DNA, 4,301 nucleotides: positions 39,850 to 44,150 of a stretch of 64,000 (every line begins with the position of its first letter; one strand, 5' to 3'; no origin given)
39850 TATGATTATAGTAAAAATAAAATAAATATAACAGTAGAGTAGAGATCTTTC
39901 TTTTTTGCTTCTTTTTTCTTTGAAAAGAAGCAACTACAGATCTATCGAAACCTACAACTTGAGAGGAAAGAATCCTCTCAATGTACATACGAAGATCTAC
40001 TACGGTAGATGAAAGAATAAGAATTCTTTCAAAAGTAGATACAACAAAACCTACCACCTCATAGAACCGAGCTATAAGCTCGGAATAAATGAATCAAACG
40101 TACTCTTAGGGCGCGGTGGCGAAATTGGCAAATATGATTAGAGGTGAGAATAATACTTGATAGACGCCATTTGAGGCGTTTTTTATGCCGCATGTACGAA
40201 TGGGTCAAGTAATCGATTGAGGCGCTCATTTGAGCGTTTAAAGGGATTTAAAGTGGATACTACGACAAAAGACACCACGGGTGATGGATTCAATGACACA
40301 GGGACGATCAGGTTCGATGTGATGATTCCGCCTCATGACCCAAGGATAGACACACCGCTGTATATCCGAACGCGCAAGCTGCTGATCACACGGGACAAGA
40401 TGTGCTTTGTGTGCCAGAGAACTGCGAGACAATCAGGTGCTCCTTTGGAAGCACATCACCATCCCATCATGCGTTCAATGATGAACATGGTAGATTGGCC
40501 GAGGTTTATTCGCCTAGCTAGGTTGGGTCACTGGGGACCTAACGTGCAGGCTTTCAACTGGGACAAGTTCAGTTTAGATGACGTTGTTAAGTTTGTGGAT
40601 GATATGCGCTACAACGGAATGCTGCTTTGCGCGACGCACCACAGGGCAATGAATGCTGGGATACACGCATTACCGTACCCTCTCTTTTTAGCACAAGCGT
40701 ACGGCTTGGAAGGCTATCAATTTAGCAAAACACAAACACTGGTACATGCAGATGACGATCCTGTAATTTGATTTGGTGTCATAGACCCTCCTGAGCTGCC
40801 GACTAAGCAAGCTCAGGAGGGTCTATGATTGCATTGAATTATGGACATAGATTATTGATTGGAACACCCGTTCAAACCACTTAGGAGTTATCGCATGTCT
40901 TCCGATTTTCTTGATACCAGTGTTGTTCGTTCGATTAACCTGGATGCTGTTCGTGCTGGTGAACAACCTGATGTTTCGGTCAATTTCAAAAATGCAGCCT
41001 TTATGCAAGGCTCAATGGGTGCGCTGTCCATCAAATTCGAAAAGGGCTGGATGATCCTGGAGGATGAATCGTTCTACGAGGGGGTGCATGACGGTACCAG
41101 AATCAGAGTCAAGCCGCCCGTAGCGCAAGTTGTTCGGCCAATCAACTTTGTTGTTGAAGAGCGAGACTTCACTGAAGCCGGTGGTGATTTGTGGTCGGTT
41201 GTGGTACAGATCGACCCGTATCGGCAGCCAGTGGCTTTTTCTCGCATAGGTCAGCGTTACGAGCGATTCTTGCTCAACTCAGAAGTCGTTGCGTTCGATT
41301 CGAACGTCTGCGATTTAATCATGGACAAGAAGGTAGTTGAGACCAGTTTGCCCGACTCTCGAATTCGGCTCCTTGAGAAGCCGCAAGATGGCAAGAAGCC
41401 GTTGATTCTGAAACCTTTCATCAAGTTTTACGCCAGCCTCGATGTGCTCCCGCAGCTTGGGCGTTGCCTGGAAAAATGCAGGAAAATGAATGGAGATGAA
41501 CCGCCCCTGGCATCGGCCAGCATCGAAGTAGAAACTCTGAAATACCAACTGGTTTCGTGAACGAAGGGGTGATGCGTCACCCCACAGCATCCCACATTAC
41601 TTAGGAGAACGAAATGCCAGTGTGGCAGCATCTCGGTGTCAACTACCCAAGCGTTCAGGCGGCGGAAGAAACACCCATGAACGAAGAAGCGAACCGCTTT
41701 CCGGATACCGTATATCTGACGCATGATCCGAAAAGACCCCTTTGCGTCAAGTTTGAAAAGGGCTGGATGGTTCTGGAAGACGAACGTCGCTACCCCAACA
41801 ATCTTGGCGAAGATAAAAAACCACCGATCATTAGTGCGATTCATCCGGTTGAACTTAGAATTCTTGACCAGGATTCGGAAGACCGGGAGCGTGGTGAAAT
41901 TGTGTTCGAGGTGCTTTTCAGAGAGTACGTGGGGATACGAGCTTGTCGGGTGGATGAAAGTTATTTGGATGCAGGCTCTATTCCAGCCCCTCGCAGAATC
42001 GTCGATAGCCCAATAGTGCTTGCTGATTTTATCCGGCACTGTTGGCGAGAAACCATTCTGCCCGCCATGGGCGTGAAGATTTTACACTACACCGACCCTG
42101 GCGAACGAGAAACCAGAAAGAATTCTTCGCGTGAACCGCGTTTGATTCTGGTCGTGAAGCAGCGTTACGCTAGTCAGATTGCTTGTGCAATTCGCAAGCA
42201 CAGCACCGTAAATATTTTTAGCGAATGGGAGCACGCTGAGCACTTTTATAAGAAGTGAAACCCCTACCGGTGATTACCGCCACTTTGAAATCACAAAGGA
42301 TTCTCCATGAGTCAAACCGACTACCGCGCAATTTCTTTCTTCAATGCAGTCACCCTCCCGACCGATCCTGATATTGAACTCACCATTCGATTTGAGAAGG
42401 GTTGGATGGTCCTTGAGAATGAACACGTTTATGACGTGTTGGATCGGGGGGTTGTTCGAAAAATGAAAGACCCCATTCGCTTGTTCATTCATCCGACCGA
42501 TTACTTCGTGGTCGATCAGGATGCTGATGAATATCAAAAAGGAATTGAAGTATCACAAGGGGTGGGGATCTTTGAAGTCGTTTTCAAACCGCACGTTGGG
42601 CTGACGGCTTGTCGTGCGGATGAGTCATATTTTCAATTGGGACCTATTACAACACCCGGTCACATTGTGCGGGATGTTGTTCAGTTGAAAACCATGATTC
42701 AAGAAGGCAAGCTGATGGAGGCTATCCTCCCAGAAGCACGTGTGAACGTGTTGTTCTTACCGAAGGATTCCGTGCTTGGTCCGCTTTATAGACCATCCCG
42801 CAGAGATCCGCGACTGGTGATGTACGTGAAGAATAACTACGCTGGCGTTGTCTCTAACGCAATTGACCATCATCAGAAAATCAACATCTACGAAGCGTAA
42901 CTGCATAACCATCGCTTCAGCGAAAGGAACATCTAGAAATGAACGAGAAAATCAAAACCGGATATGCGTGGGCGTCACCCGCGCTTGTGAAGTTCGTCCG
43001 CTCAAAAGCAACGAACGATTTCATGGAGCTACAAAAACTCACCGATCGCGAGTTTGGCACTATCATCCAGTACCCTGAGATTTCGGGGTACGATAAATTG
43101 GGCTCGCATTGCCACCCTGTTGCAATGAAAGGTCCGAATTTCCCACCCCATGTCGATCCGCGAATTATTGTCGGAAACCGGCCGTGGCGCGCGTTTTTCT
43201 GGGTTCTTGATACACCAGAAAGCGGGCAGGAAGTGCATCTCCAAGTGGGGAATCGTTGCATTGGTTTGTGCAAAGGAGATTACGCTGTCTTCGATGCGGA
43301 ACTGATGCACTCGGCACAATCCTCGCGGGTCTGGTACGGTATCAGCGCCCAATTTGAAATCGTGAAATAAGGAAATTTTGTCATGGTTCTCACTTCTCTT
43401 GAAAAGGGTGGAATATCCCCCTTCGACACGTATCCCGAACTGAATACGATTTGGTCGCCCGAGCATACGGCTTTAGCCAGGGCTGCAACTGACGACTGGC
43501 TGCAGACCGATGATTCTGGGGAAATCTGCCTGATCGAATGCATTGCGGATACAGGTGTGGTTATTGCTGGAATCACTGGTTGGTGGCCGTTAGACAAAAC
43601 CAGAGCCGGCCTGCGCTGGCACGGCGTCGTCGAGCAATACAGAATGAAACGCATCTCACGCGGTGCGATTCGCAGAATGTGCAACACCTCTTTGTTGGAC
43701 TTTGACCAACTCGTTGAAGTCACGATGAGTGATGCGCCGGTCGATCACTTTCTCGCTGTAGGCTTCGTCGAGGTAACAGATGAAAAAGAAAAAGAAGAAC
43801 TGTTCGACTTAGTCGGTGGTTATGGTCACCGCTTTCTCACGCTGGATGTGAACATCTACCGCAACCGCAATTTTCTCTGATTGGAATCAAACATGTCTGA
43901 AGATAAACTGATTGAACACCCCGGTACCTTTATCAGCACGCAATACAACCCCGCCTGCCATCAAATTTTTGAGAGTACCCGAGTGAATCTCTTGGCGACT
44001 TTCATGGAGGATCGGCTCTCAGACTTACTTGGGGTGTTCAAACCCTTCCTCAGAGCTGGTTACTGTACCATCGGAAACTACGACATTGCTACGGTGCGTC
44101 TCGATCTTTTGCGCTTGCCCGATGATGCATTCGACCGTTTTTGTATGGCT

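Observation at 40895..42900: Tandem triplication of a small-protein family with an invariant FEKGWM(V/I)LE(D/N)E motif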

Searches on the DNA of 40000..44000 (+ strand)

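Call 7: search_dna_similar(query=window:40000-44000:+, collection=phages, mode=near)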
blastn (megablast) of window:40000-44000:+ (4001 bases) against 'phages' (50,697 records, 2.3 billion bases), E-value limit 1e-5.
No match.

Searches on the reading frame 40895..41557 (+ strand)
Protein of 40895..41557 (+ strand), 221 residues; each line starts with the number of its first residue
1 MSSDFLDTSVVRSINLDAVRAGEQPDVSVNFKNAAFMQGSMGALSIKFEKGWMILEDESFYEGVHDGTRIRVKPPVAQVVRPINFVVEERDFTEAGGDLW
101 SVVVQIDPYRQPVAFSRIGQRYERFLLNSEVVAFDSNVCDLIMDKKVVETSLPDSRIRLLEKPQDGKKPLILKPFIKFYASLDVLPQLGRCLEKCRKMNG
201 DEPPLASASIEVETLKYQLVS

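Call 8: search_protein_families(library=pfam, proteins=[window:40895-41557:+], max_evalue=0.1)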
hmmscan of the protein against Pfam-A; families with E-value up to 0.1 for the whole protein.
window:40895-41557:+ (221 aa): 0 families

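Call 9: search_protein_families(library=phrogs, proteins=[window:40895-41557:+], max_evalue=0.1)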
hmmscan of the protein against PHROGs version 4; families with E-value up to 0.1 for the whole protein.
window:40895-41557:+ (221 aa): 0 families

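Call 22: search_protein_representatives(alignment_id=A1)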
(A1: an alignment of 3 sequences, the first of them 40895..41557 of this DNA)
Query: 3 sequences, 221 profile positions. Proteins with E-value up to 0.001 (for the whole library): 3; up to 1e-10: 3; up to 1e-30: 2. The best 3 are listed.
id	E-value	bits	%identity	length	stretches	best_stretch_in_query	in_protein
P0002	2.1e-101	354.3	-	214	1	1-221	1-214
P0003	3.7e-84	298.0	-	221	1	2-221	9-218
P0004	2.3e-28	115.5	-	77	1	135-211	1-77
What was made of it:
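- On Cytokine-receptor FN3 domain: No other FN3 protein in the exhaustive search (call 22).
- Closest known: Human growth hormone receptor, second fibronectin-III domain. Different: The exhaustive search found no other cytokine-receptor or FN3 protein (call 22).
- Orphan status: the exhaustive HMMER profile search of 1.84e9 cluster representatives returns only the trio (call 22).
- Tried and rejected: exhaustive profile search (call 22);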

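Call 39: search_protein_families(library=ncbifam, proteins=[window:40895-41557:+], max_evalue=0.1)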
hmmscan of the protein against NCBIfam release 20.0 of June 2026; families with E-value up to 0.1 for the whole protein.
window:40895-41557:+ (221 aa): 0 families

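Call 40: search_protein_families(library=padloc, proteins=[window:40895-41557:+], max_evalue=0.1)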
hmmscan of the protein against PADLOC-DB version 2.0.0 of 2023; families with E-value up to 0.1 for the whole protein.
window:40895-41557:+ (221 aa): 0 families

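Call 46: search_solved_structures(query=window:40895-41557:+, max_evalue=10)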
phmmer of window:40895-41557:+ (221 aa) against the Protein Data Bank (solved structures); distinct sequences matched with E-value up to 10: 0.

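Call 50: list_cluster_members(proteins=[P0003, P0002, P0001, P0004])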
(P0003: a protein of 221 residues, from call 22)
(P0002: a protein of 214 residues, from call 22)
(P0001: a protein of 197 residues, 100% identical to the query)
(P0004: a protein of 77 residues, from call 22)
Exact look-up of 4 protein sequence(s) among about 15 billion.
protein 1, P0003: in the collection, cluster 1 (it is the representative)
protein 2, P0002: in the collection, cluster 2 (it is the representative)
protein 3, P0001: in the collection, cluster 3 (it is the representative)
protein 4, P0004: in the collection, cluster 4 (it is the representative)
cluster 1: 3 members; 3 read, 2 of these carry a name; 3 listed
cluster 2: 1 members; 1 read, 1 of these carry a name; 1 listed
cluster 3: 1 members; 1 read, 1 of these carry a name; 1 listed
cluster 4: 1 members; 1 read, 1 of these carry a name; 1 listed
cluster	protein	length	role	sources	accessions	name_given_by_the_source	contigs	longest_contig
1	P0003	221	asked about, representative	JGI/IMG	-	hypothetical protein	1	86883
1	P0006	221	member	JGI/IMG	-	hypothetical protein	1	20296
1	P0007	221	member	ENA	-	-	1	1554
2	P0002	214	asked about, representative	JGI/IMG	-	hypothetical protein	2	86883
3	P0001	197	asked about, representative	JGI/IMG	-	hypothetical protein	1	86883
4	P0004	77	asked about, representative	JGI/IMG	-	hypothetical protein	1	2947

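Call 51: find_encoding_contigs(protein=P0006, flank=10000)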
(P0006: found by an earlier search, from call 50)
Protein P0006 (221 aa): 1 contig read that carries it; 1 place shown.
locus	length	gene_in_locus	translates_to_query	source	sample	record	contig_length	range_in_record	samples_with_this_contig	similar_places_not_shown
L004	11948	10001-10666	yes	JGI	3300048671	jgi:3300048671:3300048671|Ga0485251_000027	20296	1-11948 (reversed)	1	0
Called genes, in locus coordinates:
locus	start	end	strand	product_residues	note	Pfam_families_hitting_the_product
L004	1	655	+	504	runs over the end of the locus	PF24214:Phage_H_T_join_2, PF24215:H_T_assoc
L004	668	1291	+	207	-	-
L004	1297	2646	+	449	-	-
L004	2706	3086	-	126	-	-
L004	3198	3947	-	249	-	PF02223:Thymidylate_kin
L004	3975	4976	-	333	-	-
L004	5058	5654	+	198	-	-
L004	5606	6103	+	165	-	-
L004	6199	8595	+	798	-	-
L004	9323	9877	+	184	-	-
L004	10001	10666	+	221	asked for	-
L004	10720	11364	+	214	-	-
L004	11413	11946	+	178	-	?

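Call 52: find_encoding_contigs(protein=P0004, flank=10000)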
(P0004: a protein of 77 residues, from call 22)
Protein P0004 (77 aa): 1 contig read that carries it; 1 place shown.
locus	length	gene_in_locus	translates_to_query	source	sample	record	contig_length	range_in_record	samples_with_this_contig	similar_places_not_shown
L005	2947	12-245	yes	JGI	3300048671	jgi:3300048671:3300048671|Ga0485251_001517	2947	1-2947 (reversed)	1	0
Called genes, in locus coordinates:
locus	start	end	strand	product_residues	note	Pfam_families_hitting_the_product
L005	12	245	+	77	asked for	-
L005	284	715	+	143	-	-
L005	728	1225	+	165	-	-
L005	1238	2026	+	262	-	-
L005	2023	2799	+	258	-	-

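Call 53: find_encoding_contigs(protein=P0007, flank=10000)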
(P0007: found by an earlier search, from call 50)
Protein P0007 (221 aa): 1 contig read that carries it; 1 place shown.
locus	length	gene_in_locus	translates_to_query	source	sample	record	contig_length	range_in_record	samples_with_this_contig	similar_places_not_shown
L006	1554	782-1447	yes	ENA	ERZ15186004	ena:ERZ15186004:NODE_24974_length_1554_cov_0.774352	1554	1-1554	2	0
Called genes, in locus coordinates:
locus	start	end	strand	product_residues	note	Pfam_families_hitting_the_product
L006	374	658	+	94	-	-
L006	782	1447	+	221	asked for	-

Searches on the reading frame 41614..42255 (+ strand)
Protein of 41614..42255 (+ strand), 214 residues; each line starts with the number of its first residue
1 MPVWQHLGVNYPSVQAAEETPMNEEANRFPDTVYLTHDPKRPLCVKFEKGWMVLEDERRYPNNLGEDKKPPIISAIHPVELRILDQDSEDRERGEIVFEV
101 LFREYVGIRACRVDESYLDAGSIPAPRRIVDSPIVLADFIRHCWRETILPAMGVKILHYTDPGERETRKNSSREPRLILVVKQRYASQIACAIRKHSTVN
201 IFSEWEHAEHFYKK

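Call 8: search_protein_families(library=pfam, proteins=[window:41614-42255:+], max_evalue=0.1)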
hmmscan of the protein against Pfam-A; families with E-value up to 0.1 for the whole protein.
window:41614-42255:+ (214 aa): 0 families

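Call 9: search_protein_families(library=phrogs, proteins=[window:41614-42255:+], max_evalue=0.1)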
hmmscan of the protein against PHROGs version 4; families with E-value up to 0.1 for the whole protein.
window:41614-42255:+ (214 aa): 0 families

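Call 39: search_protein_families(library=ncbifam, proteins=[window:41614-42255:+], max_evalue=0.1)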
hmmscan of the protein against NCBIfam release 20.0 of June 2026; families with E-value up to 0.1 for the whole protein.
window:41614-42255:+ (214 aa): 0 families

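Call 40: search_protein_families(library=padloc, proteins=[window:41614-42255:+], max_evalue=0.1)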
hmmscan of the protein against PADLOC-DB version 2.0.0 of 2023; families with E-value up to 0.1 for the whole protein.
window:41614-42255:+ (214 aa): 0 families

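Call 45: search_solved_structures(query=window:41614-42255:+, max_evalue=10)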
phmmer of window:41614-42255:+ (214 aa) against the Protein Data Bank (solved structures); distinct sequences matched with E-value up to 10: 0.
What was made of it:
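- g1 and g2 give no PDB hit at all, PssA included (calls 45, 46).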

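Call 80: predict_structure(alignment_id=A6)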
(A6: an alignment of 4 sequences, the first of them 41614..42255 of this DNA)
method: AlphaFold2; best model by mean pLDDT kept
length: 214 residues; sequences in the alignment: 4
mean_pLDDT: 42.5   pTM: 0.44
mean pLDDT of the five models: 42.5, 42.0, 41.4, 40.3, 32.1
residues with pLDDT >= 90: 0; 70-90: 0; 50-70: 65; < 50: 149
segments of 3 or more residues with pLDDT < 50: 1-44, 57-74, 87-91, 104-155, 160-173, 201-214
pLDDT, mean of each block of 10 residues (from residue 1): 25 26 28 33 48 50 40 54 57 61 46 34 33 32 32 44 38 54 61 61 40 30
secondary structure, 60 per line:
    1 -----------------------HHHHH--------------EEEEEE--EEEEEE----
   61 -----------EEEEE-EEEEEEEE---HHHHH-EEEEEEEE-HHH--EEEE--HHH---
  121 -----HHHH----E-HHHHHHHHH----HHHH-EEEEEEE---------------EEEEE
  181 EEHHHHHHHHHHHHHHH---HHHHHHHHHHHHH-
elements in order: H24-28 E43-48 E51-56 E72-76 E78-85 H89-93 E95-102 E109-112 H126-129 H136-144 H149-152 E154-160 E176-182 H183-197 H201-213
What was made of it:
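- On PH-like superfold: g2 model: strands 43-48, 51-56, 72-76, 78-85, 95-102, 109-112, 154-160 and 176-182, then helix 183-197; pLDDT 42.5, pTM 0.44 (call 80).
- Fold lead: the g2 model has pTM 0.44 and its core strands reach pLDDT 50-61 (call 80).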

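Call 84: fold_search(model_id=the predicted structure, library=viral)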
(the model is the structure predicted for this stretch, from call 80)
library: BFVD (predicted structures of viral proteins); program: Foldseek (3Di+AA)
matches with E <= 10: 393; with E <= 0.001: 0
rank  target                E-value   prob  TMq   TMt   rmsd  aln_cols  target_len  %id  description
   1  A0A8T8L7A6            1.3e-01  0.35  0.20  0.34  10.1       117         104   14  (no name in the UniProt tables at hand)
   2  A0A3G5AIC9            1.8e-01  0.08  0.17  0.10  21.4       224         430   10  Uncharacterized protein [Solumvirus sp.]
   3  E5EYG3                2.3e-01  0.38  0.23  0.45  10.0       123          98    9  (no name in the UniProt tables at hand)
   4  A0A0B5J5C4            2.3e-01  0.08  0.16  0.18  18.1       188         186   11  Uncharacterized protein [Pandoravirus inopinatum]
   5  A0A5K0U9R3            3.0e-01  0.06  0.14  0.09  18.0       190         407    8  Putaive kinase [Yasminevirus sp. GU-2018]
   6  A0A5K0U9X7            3.2e-01  0.13  0.21  0.19  15.5       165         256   12  Uncharacterized protein [Yasminevirus sp. GU-2018]
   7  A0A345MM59            4.1e-01  0.10  0.18  0.29  10.5       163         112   10  (no name in the UniProt tables at hand)
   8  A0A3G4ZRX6            4.3e-01  0.18  0.21  0.24  16.0       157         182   11  Uncharacterized protein [Edafosvirus sp.]
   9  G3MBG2                4.3e-01  0.08  0.17  0.23  14.3       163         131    8  Gp100 [Bacillus phage G]
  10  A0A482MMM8            4.6e-01  0.21  0.22  0.39   9.5       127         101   12  Uncharacterized protein [Burkholderia phage BcepSauron]
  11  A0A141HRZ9            4.9e-01  0.12  0.25  0.33  15.2       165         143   13  (no name in the UniProt tables at hand)
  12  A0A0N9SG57            5.2e-01  0.30  0.22  0.45   6.3       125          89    6  Uncharacterized protein [Pseudomonas phage POR1]
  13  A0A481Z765            5.2e-01  0.20  0.23  0.34  11.1       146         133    9  Uncharacterized protein [Pithovirus LCPAC202]
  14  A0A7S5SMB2            5.2e-01  0.10  0.17  0.29   8.1       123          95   10  (no name in the UniProt tables at hand)
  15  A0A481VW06            5.2e-01  0.07  0.19  0.27  12.7       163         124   16  (no name in the UniProt tables at hand)
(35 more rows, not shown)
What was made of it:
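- Foldseek against viral models found nothing (call 84).
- Tried and rejected: Foldseek against BFVD found nothing (call 84).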
